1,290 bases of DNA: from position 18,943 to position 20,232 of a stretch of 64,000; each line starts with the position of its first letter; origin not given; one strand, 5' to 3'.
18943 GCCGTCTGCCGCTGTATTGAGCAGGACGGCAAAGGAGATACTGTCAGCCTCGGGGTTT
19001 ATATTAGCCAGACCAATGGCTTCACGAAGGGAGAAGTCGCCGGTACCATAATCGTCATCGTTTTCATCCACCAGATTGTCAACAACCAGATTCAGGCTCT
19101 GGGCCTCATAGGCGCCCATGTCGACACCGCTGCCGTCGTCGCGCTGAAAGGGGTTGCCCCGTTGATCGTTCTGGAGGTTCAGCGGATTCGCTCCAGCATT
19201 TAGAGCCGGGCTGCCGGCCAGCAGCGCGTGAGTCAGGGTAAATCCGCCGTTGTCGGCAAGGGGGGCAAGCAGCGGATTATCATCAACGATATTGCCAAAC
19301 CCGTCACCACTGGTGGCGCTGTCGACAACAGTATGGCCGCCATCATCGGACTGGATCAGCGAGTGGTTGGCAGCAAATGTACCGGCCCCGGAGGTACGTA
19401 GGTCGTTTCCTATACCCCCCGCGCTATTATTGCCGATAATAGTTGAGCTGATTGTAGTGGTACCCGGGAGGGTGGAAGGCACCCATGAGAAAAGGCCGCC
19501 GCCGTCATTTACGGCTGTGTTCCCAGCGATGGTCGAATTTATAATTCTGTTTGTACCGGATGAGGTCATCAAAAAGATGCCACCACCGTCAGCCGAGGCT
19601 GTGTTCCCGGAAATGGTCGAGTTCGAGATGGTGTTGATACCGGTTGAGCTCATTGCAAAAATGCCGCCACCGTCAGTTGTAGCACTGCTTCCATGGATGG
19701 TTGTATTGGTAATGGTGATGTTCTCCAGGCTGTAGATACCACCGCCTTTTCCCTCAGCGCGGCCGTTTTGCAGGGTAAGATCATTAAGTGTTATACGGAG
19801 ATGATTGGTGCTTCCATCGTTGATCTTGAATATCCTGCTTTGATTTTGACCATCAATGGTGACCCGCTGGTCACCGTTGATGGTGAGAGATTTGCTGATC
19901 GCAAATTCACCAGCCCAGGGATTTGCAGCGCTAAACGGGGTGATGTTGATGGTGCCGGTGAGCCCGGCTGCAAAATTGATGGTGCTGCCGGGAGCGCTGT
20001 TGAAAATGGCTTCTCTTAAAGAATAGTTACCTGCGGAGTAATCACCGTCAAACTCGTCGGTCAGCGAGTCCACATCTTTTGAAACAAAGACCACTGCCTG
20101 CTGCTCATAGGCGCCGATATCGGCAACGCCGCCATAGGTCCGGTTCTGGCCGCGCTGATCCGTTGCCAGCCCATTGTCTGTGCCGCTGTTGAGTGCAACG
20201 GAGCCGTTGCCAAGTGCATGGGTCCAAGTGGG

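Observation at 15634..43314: Two tandem paralogous giant genes (about 5,250 and 3,930 codons) made of concatenated 'CSLREA-like head / parallel beta-helix / choice-of-anchor-Q-like tail' modules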

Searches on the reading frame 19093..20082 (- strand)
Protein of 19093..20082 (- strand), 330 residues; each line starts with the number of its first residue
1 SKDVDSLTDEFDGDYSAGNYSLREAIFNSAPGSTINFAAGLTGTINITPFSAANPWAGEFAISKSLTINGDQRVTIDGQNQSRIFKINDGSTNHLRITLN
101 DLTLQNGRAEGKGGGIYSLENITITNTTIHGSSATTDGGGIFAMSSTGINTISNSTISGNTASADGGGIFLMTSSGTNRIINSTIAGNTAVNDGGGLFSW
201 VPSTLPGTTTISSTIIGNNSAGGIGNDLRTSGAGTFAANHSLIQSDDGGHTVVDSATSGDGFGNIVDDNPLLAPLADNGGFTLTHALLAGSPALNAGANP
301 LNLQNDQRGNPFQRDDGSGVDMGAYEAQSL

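Call 38: predict_structure(alignment_id=A2)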
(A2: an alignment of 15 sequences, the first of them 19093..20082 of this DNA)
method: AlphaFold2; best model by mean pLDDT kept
length: 330 residues; sequences in the alignment: 15
mean_pLDDT: 82.6   pTM: 0.84
mean pLDDT of the five models: 82.6, 82.2, 81.1, 79.5, 79.3
residues with pLDDT >= 90: 170; 70-90: 91; 50-70: 40; < 50: 29
segments of 3 or more residues with pLDDT < 50: 294-300, 307-309, 313-330
pLDDT, mean of each block of 10 residues (from residue 1): 92 84 95 94 92 84 96 91 93 92 96 96 96 97 87 96 98 85 94 95 80 90 92 84 74 63 73 71 67 47 50 46 35
secondary structure, 60 per line:
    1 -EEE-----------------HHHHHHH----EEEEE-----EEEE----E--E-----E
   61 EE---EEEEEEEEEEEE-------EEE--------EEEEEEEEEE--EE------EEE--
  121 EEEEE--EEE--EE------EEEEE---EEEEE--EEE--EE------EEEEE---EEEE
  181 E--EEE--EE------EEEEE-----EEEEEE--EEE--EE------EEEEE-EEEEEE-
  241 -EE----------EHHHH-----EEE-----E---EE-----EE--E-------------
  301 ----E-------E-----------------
elements in order: E2-4 H22-28 E33-37 E43-46 E60-62 E66-77 E85-87 E96-105 E116-118 E121-125 E128-130 E141-145 E149-153 E156-158 E169-173 E177-181 E184-186 E197-201 E207-212 E215-217 E228-232 E234-239 H255-258 E264-266
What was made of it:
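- On Pfam PF13229 Beta_helix: The AF2 model is a beta-helix (call 38).
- It is a beta-helix in which the SLREAI stretch forms a helix (call 38). The tail part of the module model is of low confidence (pLDDT 35-74, call 38).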

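Call 42: fold_search(model_id=the predicted structure, library=pdb)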
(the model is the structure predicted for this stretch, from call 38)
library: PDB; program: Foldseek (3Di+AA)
matches with E <= 10: 287; with E <= 0.001: 4
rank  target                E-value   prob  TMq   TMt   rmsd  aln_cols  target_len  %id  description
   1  9cdu_C                7.9e-07  1.00  0.52  0.43   9.1       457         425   18  Crystal Structure of Rhombotarget A-peptide Complex (released 2025-07-02)
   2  9cdu_A                2.3e-06  1.00  0.50  0.39   9.8       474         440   16  Crystal Structure of Rhombotarget A-peptide Complex (released 2025-07-02)
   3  9cdv_B                5.5e-06  1.00  0.53  0.42   8.9       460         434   19  Crystal Structure of Rhombotarget A (released 2025-07-02)
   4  9cdv_A                5.8e-05  1.00  0.54  0.41   9.3       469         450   19  Crystal Structure of Rhombotarget A (released 2025-07-02)
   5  1ru4                  3.2e-03  1.00  0.47  0.40   9.5       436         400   16  Crystal structure of pectate lyase Pel9A (released 2004-04-13)
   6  8wm1_A                1.9e-02  0.69  0.29  0.22  11.4       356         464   15  DHS dehydratase (released 2024-10-02)
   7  5zl5_D                3.8e-02  0.35  0.22  0.18  14.0       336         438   12  Crystal structure of DFA-IIIase mutant C387A from Arthrobacter chlorophenolicus A6 (released 2018-12-19)
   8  5zla_D                3.8e-02  0.30  0.20  0.17  14.0       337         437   12  Crystal structure of mutant C387A of DFA-IIIase from Arthrobacter chlorophenolicus A6 in complex with DFA-III (released 2018-12-19)
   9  2pyh_A                4.7e-02  0.28  0.22  0.20  11.6       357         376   11  Azotobacter vinelandii Mannuronan C-5 epimerase AlgE4 A-module complexed with mannuronan trisaccharide (released 2008-05-27)
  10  7chu_A                4.9e-02  0.60  0.25  0.18  10.7       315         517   11  Geobacillus virus E2 - ORF18 (released 2021-04-14)
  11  5zla_C                5.1e-02  0.30  0.21  0.18  13.9       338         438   12  Crystal structure of mutant C387A of DFA-IIIase from Arthrobacter chlorophenolicus A6 in complex with DFA-III (released 2018-12-19)
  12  5w6f_A                5.9e-02  0.41  0.26  0.16  14.1       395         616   10  Crystal structure of Bacteriophage CBA120 tailspike protein 3 (TSP3, orf212) (released 2018-10-24)
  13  2xt2_B                7.6e-02  0.15  0.13  0.20  14.3       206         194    9  Structure of the pentapeptide repeat protein AlbG, a resistance factor for the topoisomerase poison albicidin. (released 2010-10-13)
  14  5zku_B                8.0e-02  0.18  0.19  0.16  15.5       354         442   13  Crystal structure of DFA-IIIase from Arthrobacter chlorophenolicus A6 in complex with DFA-III (released 2018-12-19)
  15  5zl5_E                8.8e-02  0.25  0.21  0.18  13.8       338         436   12  Crystal structure of DFA-IIIase mutant C387A from Arthrobacter chlorophenolicus A6 (released 2018-12-19)
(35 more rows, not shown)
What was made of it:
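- Closest known: Rhombotarget A. Same: RbtA is also the best fold match (E 8e-7, call 42).
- After RbtA, the next fold matches are pectate lyase Pel9A (E 3e-3), other pectin- and alginate-acting enzymes, and phage tailspike depolymerases (call 42).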

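Call 45: search_solved_structures(query=A2, max_evalue=0.01, show_alignments=1)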
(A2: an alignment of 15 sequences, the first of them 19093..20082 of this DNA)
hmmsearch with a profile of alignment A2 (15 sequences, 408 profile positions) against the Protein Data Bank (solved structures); distinct sequences matched with E-value up to 0.01: 1.
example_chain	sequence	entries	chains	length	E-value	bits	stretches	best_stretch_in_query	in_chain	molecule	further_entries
9cdu_A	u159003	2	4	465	4.8e-18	68.5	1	11-273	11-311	Rhombotarget A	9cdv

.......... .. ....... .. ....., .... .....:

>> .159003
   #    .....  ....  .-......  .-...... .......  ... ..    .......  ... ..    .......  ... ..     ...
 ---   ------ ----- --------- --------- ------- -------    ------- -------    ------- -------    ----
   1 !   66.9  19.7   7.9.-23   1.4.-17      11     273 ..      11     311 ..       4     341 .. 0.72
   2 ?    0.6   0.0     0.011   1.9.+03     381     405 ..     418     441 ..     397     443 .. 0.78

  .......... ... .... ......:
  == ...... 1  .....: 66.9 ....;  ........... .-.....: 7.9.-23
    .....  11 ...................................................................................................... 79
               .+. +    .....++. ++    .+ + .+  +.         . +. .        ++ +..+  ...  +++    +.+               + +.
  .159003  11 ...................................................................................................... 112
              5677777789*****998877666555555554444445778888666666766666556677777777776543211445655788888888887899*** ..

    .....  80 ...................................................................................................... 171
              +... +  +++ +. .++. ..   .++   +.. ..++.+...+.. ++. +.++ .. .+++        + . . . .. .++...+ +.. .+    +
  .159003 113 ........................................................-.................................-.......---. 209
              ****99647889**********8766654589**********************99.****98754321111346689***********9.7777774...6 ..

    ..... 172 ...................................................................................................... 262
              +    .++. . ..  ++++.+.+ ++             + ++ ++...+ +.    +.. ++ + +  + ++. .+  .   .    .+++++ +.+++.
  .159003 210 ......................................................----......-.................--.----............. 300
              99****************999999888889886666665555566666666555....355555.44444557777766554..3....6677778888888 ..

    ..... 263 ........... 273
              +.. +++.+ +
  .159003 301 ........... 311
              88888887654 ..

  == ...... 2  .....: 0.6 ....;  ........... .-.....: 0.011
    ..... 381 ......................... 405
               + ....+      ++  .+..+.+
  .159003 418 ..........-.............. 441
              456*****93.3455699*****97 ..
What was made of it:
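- Closest known: Rhombotarget A. Same: The module profile matches RbtA at E 4.8e-18 over the CSLREA head and the beta-helix, with a weak match at the DQRG...GAIEY end (call 45).
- The best PDB matches are RbtA 9cdu/9cdv (Foldseek E 8e-7, call 42; module profile E 4.8e-18, including the CSLREA head and the DQRG...GAIEY end, call 45).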
